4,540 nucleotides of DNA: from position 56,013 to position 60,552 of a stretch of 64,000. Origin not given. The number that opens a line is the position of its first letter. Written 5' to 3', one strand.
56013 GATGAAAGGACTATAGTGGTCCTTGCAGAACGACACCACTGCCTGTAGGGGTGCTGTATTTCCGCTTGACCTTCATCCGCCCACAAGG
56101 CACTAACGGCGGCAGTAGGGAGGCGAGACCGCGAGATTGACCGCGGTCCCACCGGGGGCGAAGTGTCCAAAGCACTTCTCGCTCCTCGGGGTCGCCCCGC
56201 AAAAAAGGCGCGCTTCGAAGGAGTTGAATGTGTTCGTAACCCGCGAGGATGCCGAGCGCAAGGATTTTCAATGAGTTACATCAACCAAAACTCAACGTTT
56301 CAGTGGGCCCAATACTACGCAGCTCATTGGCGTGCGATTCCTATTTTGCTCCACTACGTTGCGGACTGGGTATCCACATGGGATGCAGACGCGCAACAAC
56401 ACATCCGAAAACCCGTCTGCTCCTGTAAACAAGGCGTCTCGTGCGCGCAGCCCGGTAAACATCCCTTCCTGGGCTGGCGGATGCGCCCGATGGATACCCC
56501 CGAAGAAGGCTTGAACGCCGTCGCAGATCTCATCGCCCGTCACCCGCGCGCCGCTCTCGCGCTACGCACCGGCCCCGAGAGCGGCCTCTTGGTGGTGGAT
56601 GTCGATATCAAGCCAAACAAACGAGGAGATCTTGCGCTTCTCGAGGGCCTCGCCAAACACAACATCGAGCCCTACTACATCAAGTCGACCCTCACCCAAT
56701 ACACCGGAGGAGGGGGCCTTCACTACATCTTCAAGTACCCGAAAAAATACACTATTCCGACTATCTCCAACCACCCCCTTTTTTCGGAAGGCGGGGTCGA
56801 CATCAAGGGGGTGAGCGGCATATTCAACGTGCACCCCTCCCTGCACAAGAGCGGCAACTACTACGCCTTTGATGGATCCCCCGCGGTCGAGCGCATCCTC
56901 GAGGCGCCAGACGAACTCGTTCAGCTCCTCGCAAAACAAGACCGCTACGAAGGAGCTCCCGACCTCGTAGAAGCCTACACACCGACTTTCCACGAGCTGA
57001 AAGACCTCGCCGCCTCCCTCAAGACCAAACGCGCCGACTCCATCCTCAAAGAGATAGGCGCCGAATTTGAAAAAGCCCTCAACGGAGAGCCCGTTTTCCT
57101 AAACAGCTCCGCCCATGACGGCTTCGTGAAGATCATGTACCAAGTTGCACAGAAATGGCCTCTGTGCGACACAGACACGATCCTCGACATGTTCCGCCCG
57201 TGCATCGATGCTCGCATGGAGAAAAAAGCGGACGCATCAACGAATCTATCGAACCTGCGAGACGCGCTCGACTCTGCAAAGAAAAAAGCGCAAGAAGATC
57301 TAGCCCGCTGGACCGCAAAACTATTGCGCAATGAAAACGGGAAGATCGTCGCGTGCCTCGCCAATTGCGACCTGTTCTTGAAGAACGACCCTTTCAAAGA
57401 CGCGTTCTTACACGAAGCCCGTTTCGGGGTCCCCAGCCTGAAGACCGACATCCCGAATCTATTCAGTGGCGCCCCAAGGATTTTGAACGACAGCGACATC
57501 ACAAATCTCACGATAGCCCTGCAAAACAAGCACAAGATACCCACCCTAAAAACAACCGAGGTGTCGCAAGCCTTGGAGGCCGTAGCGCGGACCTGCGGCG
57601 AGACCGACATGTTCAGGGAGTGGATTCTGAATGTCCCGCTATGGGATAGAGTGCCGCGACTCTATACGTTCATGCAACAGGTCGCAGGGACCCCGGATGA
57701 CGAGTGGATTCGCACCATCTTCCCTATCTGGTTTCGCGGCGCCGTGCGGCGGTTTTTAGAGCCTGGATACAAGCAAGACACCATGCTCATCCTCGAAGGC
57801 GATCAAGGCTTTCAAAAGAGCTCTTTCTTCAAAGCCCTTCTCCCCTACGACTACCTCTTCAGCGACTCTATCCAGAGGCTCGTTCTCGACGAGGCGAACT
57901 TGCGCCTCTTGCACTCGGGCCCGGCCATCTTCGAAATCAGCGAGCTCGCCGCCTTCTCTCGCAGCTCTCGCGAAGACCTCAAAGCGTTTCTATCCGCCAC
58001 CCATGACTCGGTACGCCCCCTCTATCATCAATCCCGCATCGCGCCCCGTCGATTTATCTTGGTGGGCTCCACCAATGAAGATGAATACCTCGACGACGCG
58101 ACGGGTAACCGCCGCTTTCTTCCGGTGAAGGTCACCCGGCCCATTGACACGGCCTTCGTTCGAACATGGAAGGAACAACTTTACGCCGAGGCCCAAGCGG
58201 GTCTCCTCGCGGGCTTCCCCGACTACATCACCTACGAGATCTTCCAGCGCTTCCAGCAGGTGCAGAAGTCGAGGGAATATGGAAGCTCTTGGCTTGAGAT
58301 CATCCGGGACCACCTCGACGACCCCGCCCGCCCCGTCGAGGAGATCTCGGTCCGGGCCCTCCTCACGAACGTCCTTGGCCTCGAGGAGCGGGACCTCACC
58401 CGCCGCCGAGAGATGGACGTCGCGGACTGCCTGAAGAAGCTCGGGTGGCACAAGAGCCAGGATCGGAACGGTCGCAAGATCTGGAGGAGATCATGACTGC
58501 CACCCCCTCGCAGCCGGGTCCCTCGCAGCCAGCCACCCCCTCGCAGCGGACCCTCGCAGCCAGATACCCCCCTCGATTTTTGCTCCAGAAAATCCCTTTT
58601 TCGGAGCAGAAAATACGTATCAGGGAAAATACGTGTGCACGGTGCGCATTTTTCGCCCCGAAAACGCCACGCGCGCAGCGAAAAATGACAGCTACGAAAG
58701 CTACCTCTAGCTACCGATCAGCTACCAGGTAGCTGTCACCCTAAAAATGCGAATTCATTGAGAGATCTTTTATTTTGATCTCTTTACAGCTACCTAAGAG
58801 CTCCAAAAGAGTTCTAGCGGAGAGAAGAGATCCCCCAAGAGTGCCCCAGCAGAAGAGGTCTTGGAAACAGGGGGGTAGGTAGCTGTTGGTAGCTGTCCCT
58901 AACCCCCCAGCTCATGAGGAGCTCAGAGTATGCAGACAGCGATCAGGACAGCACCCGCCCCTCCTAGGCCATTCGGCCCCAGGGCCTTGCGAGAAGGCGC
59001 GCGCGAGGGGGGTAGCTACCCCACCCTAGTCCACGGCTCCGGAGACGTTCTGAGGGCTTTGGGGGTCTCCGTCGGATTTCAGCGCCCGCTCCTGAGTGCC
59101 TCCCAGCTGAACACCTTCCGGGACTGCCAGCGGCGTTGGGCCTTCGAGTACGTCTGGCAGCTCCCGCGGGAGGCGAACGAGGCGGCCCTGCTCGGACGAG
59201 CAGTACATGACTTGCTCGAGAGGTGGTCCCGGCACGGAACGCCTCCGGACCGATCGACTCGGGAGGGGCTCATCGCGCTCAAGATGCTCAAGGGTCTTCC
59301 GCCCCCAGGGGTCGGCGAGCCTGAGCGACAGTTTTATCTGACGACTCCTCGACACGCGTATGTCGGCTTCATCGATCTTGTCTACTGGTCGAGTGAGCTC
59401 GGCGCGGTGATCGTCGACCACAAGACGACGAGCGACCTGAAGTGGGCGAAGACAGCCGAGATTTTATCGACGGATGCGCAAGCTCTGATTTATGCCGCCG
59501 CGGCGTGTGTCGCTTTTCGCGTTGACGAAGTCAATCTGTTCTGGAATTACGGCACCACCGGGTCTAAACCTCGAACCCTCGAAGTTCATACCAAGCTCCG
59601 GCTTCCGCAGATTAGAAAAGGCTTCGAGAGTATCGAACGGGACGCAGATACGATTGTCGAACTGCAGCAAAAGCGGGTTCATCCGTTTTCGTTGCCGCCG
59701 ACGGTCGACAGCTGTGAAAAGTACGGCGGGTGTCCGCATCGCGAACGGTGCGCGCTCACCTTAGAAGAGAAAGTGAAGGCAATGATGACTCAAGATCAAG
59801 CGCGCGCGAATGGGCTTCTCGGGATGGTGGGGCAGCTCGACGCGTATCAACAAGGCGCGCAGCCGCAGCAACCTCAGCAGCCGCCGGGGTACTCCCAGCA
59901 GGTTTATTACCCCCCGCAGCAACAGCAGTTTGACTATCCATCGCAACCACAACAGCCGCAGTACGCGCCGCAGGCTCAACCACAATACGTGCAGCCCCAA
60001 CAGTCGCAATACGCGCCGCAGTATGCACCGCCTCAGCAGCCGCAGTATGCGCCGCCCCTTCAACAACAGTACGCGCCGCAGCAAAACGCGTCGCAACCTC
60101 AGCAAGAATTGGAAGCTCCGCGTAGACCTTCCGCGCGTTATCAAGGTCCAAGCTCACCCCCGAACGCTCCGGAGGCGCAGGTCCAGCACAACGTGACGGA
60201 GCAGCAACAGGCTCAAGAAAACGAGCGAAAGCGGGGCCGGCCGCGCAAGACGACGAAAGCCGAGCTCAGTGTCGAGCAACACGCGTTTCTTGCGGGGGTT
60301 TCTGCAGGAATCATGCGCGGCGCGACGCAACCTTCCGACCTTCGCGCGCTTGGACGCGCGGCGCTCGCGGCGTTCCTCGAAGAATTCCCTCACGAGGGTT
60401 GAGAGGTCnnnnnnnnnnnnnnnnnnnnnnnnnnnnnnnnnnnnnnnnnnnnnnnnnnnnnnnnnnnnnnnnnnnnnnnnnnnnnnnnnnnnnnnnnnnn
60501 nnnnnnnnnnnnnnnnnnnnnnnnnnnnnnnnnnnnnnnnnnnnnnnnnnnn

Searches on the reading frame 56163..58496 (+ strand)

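Call 7: search_protein_families(library=phrogs, proteins=[window:56163-58496:+], max_evalue=0.001)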
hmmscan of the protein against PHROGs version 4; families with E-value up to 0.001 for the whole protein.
window:56163-58496:+ (777 aa): 10 families
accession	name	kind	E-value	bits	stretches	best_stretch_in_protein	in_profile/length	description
phrog_256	-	DNA, RNA and nucleotide metabolism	7.1e-69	234.2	1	354-759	338-745/798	DNA helicase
phrog_1313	-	DNA, RNA and nucleotide metabolism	2.1e-65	222.7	1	352-772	108-546/568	DNA helicase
phrog_15962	-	DNA, RNA and nucleotide metabolism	5.2e-46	158.3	1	367-771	376-795/835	DNA primase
phrog_16593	-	DNA, RNA and nucleotide metabolism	3.1e-35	122.7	1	461-689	482-709/823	DNA primase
phrog_2249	-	DNA, RNA and nucleotide metabolism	6.5e-30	105.5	1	522-772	508-767/802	DNA primase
phrog_36873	-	DNA, RNA and nucleotide metabolism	7.8e-26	91.1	1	525-765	533-766/1082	DNA helicase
phrog_4630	-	DNA, RNA and nucleotide metabolism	3.1e-13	50.2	1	466-664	168-372/581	DNA primase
phrog_1156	-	DNA, RNA and nucleotide metabolism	7.7e-13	48.9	1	50-280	19-200/855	DNA primase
phrog_3022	-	DNA, RNA and nucleotide metabolism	1.9e-08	34.2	1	90-262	26-189/788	DNA primase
phrog_906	-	DNA, RNA and nucleotide metabolism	5.1e-05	23.2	1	126-263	108-250/872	DNA polymerase/primase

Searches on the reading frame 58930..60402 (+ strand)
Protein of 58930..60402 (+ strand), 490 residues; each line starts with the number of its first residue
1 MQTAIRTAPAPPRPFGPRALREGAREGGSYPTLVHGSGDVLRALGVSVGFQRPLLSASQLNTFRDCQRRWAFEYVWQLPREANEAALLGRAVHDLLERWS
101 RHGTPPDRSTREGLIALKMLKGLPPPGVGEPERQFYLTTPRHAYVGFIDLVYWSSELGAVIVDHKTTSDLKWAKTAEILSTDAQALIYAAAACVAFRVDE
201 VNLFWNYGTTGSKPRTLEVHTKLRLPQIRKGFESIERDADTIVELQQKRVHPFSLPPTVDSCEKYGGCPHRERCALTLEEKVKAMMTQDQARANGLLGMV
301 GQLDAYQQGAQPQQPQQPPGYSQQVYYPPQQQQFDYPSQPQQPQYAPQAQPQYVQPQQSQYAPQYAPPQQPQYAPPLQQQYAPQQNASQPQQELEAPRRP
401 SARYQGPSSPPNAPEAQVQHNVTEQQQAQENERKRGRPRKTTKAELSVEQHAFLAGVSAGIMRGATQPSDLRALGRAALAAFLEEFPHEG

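Call 7: search_protein_families(library=phrogs, proteins=[window:58930-60402:+], max_evalue=0.001)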
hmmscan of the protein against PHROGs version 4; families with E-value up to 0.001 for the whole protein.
window:58930-60402:+ (490 aa): 4 families
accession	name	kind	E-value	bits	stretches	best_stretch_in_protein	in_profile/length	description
phrog_1218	-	DNA, RNA and nucleotide metabolism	4.5e-17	63.3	2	52-103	7-60/364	exonuclease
phrog_69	-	DNA, RNA and nucleotide metabolism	5.1e-17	63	1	52-278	87-333/501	exonuclease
phrog_298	-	DNA, RNA and nucleotide metabolism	0.00018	22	1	79-195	99-214/293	exonuclease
phrog_412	-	DNA, RNA and nucleotide metabolism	0.00057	20.2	0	55-96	158-197/440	exonuclease VIII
